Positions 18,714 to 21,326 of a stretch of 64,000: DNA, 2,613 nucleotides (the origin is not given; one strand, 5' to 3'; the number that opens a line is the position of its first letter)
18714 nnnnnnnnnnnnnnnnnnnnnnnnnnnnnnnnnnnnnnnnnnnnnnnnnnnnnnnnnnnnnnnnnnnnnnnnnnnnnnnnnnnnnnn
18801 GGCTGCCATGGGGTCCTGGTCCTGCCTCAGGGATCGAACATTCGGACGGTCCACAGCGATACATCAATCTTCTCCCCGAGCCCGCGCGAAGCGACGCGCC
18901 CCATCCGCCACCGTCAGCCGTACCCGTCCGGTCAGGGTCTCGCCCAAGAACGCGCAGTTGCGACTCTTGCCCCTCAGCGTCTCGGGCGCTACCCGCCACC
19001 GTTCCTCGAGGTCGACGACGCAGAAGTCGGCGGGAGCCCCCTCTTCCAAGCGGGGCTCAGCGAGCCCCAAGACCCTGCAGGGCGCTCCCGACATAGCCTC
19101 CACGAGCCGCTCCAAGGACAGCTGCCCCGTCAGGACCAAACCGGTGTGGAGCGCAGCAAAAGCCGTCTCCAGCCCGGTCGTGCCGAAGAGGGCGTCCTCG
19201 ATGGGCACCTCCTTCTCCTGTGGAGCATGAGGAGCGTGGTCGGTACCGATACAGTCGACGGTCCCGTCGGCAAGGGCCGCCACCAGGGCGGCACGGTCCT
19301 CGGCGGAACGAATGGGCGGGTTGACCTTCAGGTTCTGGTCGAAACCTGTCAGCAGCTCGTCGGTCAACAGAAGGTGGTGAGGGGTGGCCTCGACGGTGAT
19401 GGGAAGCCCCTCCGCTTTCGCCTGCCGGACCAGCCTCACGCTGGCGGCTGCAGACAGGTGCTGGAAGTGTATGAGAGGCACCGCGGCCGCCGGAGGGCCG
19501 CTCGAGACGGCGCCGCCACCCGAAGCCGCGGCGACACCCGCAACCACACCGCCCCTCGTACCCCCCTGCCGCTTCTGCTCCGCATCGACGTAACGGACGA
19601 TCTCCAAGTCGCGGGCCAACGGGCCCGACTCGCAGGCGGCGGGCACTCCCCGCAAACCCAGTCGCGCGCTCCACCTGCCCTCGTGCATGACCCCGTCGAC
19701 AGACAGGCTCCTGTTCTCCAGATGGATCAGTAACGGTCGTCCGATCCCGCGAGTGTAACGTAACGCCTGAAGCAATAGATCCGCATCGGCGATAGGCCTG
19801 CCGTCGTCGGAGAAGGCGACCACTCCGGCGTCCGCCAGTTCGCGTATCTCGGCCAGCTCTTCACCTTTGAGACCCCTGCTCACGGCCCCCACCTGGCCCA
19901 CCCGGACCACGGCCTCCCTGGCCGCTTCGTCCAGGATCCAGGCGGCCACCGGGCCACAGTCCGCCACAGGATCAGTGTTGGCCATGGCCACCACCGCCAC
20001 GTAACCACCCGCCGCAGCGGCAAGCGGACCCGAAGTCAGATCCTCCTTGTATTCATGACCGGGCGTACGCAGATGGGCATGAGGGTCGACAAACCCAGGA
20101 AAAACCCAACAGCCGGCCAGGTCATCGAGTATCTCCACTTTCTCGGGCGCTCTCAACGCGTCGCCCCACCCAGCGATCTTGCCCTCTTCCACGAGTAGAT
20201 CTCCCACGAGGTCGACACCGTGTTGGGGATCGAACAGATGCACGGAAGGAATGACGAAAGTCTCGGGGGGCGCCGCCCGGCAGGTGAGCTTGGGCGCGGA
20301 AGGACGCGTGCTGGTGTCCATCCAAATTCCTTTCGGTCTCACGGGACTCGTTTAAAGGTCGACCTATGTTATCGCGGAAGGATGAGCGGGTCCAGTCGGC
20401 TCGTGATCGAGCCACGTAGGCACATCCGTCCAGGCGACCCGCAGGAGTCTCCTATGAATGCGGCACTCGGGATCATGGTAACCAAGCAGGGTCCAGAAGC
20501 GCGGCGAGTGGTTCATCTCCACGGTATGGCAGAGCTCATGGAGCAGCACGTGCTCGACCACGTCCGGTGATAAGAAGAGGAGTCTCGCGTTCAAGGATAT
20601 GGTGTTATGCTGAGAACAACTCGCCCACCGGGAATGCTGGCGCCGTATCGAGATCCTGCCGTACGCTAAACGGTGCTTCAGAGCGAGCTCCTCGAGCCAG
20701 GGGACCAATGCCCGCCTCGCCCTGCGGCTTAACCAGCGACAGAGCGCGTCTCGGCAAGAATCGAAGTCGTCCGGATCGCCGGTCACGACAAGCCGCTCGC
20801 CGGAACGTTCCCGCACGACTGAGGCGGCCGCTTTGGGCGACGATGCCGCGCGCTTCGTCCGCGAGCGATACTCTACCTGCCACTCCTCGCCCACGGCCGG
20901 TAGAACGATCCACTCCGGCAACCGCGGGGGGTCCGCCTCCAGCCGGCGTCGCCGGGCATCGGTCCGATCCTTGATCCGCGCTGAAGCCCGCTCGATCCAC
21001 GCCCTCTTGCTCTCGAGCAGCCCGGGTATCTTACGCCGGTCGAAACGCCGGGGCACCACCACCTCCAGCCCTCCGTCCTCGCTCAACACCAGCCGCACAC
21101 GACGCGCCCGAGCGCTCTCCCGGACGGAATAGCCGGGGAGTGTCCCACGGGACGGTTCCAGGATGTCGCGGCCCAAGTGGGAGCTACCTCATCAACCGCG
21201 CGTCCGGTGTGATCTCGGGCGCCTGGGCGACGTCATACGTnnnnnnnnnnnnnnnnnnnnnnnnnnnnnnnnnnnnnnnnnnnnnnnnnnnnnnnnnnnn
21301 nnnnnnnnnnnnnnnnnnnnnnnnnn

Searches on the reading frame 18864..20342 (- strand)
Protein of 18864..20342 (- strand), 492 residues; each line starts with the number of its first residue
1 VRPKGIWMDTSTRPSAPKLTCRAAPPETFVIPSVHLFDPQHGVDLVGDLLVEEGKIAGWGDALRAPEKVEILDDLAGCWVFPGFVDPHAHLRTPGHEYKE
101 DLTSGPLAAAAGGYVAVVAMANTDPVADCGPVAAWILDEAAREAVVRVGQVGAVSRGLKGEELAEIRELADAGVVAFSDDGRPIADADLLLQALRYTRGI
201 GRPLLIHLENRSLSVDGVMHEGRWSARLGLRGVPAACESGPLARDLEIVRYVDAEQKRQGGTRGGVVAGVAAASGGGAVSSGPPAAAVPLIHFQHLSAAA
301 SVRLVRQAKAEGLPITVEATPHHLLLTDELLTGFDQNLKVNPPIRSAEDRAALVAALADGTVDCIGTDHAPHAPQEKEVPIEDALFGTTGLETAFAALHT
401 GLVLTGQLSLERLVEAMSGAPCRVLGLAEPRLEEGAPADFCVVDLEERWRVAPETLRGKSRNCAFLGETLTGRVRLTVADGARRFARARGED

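Call 5: search_protein_families(library=pfam, proteins=[window:18864-20342:-], max_evalue=0.01)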
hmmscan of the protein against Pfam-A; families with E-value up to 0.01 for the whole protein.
window:18864-20342:- (492 aa): 2 families
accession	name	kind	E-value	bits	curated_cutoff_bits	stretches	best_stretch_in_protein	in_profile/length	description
PF01979.26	Amidohydro_1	-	6.6e-19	68.8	25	1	79-481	1-342/345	Amidohydrolase family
PF07969.17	Amidohydro_3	-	7.8e-16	59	29.7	2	342-482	351-469/472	Amidohydrolase family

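Call 17: search_protein_families(library=ncbifam, proteins=[window:18864-20342:-], max_evalue=0.01)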
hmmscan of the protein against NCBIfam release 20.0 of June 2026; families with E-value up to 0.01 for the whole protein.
window:18864-20342:- (492 aa): 41 families (the best 25 are shown)
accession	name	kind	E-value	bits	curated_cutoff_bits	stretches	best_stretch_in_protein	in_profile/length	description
NF006841.0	PRK09357.2-2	equivalog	1.1e-119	399.9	640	1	41-487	13-419/421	dihydroorotase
NF006837.0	PRK09357.1-2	equivalog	1.6e-112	376.2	575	2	291-487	228-424/428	dihydroorotase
NF006845.0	PRK09357.2-6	equivalog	4.8e-111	371.5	728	2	33-250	7-223/428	dihydroorotase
NF006836.0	PRK09357.1-1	equivalog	1.2e-109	367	538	2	291-483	228-422/432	dihydroorotase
TIGR00857.1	pyrC_multi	subfamily_domain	6.6e-105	351.4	279.05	1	47-482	6-406/412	dihydroorotase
NF006844.0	PRK09357.2-5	equivalog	3.5e-104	349.1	701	2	291-481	228-416/422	dihydroorotase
NF006842.0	PRK09357.2-3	equivalog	2.5e-100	336.1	695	2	287-476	238-429/440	dihydroorotase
NF006843.0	PRK09357.2-4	equivalog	2.2e-97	326.6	786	2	291-489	227-424/431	dihydroorotase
NF006839.0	PRK09357.1-4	equivalog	1.5e-93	313.7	576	2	291-482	226-417/422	dihydroorotase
NF006558.0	PRK09059.1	equivalog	2.7e-93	312.9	645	2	29-253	5-231/430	dihydroorotase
NF005791.0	PRK07627.1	equivalog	1.1e-89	301.3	442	2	291-486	229-423/425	dihydroorotase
NF005614.0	PRK07369.1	equivalog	3e-86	289.9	456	2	290-475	229-414/419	dihydroorotase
NF006838.0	PRK09357.1-3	equivalog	1.3e-80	271.3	644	2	31-250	5-223/423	dihydroorotase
NF002668.0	PRK02382.1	equivalog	1.2e-56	192.3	452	2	291-465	223-392/436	dihydroorotase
TIGR03178.1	allantoinase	equivalog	3.6e-54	184.2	357.85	2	291-483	230-423/441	allantoinase AllB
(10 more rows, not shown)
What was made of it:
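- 18864..20342 (-): Upstream neighbour: dihydroorotase (pyrC). In most relatives pyrC-carA directly precedes DUF3467. TIGR00857 at 351 bits, above its cut-off (call 17).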

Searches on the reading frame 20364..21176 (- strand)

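Call 5: search_protein_families(library=pfam, proteins=[window:20364-21176:-], max_evalue=0.01)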
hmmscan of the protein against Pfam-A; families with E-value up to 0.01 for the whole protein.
window:20364-21176:- (270 aa): 4 families
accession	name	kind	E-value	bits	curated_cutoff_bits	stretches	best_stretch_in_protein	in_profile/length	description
PF01863.23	YgjP-like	-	9.1e-45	153.7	26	1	25-246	1-205/207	YgjP-like, metallopeptidase domain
PF08325.16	WLM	-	8.7e-05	23.1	26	1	201-231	77-107/190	WLM domain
PF10263.15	SprT-like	-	0.0001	22.6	25.6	1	169-219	30-73/108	SprT-like family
PF12388.14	Peptidase_M57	-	0.00095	19.4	21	1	190-225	116-151/212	Dual-action HEIGH metallo-peptidase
